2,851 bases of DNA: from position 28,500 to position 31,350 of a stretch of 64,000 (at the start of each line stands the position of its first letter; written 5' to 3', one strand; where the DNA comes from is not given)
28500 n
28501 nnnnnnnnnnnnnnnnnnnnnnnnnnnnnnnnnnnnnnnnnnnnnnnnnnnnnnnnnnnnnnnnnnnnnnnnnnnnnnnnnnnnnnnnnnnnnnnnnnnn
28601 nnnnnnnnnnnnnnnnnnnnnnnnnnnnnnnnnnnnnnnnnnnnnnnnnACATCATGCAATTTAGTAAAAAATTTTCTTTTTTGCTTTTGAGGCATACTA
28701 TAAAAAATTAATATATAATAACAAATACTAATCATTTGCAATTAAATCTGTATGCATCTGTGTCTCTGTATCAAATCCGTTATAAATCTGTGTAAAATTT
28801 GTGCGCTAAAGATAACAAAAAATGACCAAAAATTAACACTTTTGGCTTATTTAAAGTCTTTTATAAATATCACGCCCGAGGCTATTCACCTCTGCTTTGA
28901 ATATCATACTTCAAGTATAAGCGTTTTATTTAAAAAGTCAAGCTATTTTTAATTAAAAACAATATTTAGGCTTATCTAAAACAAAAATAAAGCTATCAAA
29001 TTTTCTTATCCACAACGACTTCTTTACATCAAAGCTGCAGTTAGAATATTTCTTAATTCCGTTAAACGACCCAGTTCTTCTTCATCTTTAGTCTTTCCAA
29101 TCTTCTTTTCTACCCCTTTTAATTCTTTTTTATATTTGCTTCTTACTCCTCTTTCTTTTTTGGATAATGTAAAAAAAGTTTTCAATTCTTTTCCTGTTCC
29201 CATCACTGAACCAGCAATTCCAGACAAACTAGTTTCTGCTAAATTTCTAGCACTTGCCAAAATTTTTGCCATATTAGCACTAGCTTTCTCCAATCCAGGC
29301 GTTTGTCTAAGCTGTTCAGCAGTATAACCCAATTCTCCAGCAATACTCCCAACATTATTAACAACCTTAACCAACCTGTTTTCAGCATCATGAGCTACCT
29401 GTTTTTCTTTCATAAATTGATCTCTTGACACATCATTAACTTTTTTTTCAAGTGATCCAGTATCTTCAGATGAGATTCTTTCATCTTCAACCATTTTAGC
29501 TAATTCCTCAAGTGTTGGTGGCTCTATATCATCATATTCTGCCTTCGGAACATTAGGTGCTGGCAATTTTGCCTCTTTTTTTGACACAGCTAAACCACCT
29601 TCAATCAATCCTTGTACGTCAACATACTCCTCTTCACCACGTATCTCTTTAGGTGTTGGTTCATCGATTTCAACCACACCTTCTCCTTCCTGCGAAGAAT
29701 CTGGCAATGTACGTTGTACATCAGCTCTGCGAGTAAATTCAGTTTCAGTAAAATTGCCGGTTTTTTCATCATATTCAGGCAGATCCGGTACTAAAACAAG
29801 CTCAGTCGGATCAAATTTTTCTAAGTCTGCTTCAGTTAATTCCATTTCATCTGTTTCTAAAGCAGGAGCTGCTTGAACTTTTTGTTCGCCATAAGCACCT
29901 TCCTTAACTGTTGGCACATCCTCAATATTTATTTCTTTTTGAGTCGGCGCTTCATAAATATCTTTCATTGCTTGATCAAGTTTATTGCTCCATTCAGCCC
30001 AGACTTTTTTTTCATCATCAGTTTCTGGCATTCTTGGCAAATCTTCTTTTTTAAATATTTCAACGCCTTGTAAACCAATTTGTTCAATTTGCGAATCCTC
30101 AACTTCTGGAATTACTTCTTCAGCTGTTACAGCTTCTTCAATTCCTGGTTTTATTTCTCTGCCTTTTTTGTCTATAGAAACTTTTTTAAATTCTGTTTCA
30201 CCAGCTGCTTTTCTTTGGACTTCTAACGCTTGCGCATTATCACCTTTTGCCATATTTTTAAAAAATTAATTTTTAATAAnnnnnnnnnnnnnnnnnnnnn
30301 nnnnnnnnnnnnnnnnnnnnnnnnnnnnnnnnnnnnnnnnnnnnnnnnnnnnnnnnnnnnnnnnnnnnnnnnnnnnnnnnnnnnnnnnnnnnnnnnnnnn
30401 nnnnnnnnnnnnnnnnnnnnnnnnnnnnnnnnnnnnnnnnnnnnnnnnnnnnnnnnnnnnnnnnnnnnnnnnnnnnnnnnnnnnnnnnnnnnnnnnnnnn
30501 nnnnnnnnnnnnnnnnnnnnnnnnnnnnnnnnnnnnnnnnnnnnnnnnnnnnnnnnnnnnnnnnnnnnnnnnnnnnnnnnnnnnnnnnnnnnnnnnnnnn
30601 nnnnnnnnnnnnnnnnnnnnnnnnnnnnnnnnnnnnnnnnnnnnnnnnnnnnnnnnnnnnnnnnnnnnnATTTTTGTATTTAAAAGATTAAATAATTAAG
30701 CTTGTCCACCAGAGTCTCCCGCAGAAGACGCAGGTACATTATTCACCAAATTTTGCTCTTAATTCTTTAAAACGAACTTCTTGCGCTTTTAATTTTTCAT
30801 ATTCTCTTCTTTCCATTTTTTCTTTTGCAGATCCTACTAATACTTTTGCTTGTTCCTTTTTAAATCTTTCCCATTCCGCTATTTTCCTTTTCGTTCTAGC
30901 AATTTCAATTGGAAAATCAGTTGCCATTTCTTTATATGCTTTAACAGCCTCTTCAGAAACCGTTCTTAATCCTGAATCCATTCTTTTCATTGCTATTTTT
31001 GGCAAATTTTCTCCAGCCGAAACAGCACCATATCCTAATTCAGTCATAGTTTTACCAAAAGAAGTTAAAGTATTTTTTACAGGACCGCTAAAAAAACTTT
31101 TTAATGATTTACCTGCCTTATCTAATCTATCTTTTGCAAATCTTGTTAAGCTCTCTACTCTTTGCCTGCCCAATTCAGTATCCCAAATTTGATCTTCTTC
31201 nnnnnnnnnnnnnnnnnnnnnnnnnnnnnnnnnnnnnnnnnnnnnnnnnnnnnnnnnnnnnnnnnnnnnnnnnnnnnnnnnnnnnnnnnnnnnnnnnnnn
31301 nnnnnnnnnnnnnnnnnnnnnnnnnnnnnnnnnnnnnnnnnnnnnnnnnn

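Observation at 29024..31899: Three-gene cassette of acidic, low-complexity proteins (two paralogs flanking a coiled-coil protein) occupying the position upstream of rpoB where rplJ-rplL usually sit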

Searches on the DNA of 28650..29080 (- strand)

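Call 81: search_rna_families(source=window, start=28650, end=29080, threshold=evalue, max_evalue=10, show_alignments=2)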
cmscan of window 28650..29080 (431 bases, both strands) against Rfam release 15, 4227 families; matches with E-value up to 10: 6.
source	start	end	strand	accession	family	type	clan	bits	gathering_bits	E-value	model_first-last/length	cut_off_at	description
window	28803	28865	-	RF02418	Spd-sr07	Gene; sRNA;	-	22.8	55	0.32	1-63/63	no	Streptococcus sRNA Spd-sr07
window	28807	28897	+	RF02304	TtnuCD29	Gene; snRNA; snoRNA; CD-box;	-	17.3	90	6.8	1-78/78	no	Tetrahymena snoRNA TtnuCD29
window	28924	28958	+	RF00979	mir-553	Gene; miRNA;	-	15.4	82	5.8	1-62/62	no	mir-553 microRNA precursor family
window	28816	28904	-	RF00378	Qrr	Gene; sRNA;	-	13.8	50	8.4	1-108/108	no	Qrr RNA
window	28804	28878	-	RF00518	speF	Cis-reg; leader;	-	9.3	37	5.4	58-132/153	no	speF leader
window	28970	28993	+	RF01675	CrcZ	Gene; sRNA;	-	7.5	95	9.2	282-305/398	no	Pseudomonas sRNA CrcZ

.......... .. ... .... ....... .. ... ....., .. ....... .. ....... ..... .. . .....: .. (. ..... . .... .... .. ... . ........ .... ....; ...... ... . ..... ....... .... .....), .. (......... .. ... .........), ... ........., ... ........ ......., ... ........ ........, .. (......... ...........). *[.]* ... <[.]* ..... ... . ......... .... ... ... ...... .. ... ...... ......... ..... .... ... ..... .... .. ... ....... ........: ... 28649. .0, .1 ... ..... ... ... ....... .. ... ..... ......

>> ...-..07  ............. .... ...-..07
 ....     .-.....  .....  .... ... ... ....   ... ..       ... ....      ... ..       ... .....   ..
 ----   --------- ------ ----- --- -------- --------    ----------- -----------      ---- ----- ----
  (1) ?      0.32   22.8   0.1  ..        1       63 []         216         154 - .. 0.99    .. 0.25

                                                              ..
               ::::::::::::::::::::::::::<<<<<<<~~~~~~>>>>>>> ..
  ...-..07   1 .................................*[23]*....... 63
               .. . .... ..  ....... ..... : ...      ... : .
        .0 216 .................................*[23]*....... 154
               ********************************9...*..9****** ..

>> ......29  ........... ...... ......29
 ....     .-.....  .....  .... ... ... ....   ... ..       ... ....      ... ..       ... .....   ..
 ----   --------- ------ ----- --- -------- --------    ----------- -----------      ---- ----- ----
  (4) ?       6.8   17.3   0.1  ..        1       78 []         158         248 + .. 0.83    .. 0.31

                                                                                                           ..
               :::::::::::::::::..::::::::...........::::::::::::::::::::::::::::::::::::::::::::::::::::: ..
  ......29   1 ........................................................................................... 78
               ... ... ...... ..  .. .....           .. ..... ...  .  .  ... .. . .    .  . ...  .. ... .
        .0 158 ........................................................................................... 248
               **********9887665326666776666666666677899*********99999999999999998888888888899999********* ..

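Call 95: build_rna_model(alignment_id=A15)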
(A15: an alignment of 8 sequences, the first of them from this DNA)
Model R1 built from alignment A15 (8 sequences, 98 columns); structure: RNAalifold consensus.
model positions 95; base pairs 23; branch points 1; effective number of sequences 1.55; information 0.602 bits per position. Calibrated on 0.2 Mb of random sequence (short: E-values are rough).
structure used (alignment columns):
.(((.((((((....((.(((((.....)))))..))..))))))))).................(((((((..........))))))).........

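Call 96: search_with_rna_model(model_id=R1, sources=[window, L001, L007, L009, L011, L012, L015, L017, L018, L019, L020, L006, L023, L021, L022, L016, L008, L010], max_evalue=1)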
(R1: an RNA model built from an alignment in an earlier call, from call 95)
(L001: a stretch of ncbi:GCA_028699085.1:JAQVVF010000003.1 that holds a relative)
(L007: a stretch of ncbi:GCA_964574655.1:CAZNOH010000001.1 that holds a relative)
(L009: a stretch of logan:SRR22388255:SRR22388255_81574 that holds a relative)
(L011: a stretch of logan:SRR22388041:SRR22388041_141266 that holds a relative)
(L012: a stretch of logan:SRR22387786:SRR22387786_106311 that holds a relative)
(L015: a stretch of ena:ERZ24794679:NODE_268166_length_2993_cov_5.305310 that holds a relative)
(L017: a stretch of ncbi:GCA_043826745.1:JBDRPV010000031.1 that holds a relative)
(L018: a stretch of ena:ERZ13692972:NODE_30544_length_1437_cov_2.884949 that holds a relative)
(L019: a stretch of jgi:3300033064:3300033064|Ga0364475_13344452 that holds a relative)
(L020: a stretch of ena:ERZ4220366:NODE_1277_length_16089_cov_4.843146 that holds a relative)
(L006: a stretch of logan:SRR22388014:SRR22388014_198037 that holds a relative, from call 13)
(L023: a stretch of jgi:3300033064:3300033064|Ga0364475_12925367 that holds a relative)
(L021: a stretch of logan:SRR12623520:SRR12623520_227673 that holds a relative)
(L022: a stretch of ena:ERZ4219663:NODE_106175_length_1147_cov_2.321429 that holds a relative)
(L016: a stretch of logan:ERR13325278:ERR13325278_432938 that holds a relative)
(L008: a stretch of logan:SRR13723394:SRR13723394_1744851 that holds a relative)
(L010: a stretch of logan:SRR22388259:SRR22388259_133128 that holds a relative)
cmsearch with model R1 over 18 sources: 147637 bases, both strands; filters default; matches with E-value up to 1: 15.
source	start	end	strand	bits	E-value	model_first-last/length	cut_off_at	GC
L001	12943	13037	+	113.9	3.6e-19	1-95/95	no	0.28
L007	7908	8002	+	110.9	1.4e-18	1-95/95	no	0.34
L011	2955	3049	+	106.9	8.3e-18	1-95/95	no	0.29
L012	2143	2237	+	106.6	9.4e-18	1-95/95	no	0.32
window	28816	28910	-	105.3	1.7e-17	1-95/95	no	0.32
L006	1527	1621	+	96.7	7.9e-16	1-95/95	no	0.33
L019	600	694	+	88.8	2.7e-14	1-95/95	no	0.34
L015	2030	2123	+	84.8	1.6e-13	1-95/95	no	0.31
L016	1434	1527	+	84.8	1.6e-13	1-95/95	no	0.31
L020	2564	2657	+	81.2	7.8e-13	1-95/95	no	0.3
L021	1028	1121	+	81.2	7.8e-13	1-95/95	no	0.3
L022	530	623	+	81.2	7.8e-13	1-95/95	no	0.3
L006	1584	1670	-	22.6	0.18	1-95/95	no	0.28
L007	7963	8034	-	20.2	0.52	1-95/95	no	0.35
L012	2198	2274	-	19.3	0.78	1-95/95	no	0.27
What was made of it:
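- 28816..28910 (-): Conserved ~95-nt structured RNA (an rpoB leader/attenuator or a small RNA). It has a 5' hairpin, an A-rich spacer, and a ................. hairpin followed by a U-run. Covariance model R1 finds exactly one copy per rpoB-bearing locus at 81-114 bits, including the untrained L006 (call 96).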

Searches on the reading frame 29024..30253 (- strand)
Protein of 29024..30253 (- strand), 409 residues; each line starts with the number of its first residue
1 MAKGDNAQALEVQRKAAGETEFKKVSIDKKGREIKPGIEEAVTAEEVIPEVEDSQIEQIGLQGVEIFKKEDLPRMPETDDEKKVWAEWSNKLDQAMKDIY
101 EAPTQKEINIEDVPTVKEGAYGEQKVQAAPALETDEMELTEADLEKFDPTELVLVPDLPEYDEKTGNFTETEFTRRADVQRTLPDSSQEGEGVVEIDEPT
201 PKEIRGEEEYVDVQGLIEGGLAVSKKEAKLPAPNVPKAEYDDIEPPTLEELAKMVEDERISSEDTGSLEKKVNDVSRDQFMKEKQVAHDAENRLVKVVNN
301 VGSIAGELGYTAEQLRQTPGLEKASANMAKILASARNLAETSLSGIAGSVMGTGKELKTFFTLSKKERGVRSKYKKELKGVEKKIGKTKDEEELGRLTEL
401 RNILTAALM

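Call 4: search_protein_families(library=pfam, proteins=[window:29024-30253:-], max_evalue=1)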
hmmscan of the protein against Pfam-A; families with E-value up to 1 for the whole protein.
window:29024-30253:- (409 aa): 1 family
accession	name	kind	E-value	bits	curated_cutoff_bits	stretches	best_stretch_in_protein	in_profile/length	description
PF22170.1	AnkX_ins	-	0.0049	17.5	27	1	203-258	12-67/83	Phosphocholine transferase AnkX insertion domain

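Call 5: search_protein_families(library=ncbifam, proteins=[window:29024-30253:-], max_evalue=1)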
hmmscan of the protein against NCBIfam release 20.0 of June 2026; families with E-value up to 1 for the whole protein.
window:29024-30253:- (409 aa): 0 families
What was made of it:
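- On Ribosomal protein L10 (for ORF386 and ORF409): No Pfam or NCBIfam hit (calls 4, 5).
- Checked: There is no Pfam or NCBIfam hit (calls 4, 5).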

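Call 9: find_homologous_proteins(query=window:29024-30253:-, max_evalue=0.001)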
Query window:29024-30253:- (409 aa): 2 proteins with E <= 0.001 among 8000 candidates.
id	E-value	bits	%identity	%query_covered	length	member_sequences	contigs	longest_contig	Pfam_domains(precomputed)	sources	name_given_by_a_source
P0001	7.8e-254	860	100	100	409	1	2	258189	-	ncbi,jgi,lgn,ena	ncbi:MAG: hypothetical protein WC663_04220 [Patescibacteria group bacterium]|jgi:hypothetical protei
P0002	3.2e-79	285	47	99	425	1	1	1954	-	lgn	-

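Call 13: find_encoding_contigs(protein=P0002, flank=10000, max_places=5)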
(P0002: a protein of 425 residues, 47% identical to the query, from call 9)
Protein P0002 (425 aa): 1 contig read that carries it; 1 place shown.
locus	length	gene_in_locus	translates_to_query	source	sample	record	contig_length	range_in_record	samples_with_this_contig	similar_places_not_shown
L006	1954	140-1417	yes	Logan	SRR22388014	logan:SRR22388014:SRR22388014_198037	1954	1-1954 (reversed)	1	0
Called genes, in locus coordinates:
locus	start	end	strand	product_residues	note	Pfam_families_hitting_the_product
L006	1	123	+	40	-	?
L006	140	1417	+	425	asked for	-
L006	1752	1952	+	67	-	?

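Call 57: search_protein_families(library=phrogs, proteins=[window:29024-30253:-], max_evalue=0.1)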
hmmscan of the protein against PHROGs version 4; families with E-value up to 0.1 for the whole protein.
window:29024-30253:- (409 aa): 0 families

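Call 58: search_protein_families(library=padloc, proteins=[window:29024-30253:-], max_evalue=0.1)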
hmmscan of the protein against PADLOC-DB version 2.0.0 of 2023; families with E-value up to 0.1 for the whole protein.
window:29024-30253:- (409 aa): 0 families
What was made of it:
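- On Phage or defence-system proteins: PADLOC returns nothing (calls 57, 58).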

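Call 93: search_solved_structures(query=A5, max_evalue=10)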
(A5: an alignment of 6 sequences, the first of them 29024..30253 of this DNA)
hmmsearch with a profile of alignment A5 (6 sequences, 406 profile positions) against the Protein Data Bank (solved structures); distinct sequences matched with E-value up to 10: 3.
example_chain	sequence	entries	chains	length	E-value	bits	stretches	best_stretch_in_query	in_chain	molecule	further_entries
8a14_A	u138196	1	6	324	0.27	13.6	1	160-216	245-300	Cerato-platatanin-like protein 1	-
6e6a_B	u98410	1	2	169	0.62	12.4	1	261-403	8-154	Inclusion membrane protein A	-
6e7e_A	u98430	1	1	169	0.81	12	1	261-403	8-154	Inclusion membrane protein A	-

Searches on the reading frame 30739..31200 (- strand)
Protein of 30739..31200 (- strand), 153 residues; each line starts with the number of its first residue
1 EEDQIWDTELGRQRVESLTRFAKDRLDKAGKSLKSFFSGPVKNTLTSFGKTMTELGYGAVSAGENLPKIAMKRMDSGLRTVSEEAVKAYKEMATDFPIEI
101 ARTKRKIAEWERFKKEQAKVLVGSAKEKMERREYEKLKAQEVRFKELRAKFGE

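Call 70: find_related_loci(query=A13, collection=metagenome_contigs, flank=5000)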
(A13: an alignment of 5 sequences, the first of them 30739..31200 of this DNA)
Query A13 (153 aa) in metagenome_contigs; peptide patterns used: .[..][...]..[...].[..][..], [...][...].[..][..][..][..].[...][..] (x = any residue, [..] = any of these).
204 stretches matched a pattern, but none encodes a relative of the query by tblastn (E <= 1e-3).

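Call 92: search_solved_structures(query=A13, max_evalue=10)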
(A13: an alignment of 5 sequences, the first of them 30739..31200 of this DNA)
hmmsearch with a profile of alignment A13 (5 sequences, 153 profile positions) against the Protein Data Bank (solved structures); distinct sequences matched with E-value up to 10: 10.
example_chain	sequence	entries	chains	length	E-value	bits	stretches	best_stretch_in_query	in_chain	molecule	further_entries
8bdk_A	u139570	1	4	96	0.22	15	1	66-135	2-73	DNA-binding protein HmvA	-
5nzs_P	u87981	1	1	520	0.46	13.9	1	29-85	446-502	ADP-ribosylation factor GTPase-activating protein 2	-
5xbj_A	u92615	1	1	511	0.71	13.3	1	20-115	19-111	Flagellar hook-associated protein FlgK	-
9gsx_L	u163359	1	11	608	0.85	13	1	20-115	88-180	Flagellar hook-associated protein 1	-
1eq1_A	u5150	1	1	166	2.9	11.3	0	68-122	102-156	APOLIPOPHORIN-III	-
9itj_U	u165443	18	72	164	4.6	10.7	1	70-141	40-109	ATP synthase subunit b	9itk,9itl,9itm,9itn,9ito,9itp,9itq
6gaz_Ae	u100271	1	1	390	5.1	10.5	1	82-151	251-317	Mitochondrial ribosomal protein S27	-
8oin_AV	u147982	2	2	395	5.3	10.4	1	82-151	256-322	Mitochondrial ribosomal protein S27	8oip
9o19_X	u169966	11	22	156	6.1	10.3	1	72-142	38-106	ATP synthase subunit b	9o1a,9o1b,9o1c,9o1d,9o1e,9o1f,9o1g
6ydp_Ae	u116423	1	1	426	8.5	9.8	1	82-151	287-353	Mitochondrial ribosomal protein S27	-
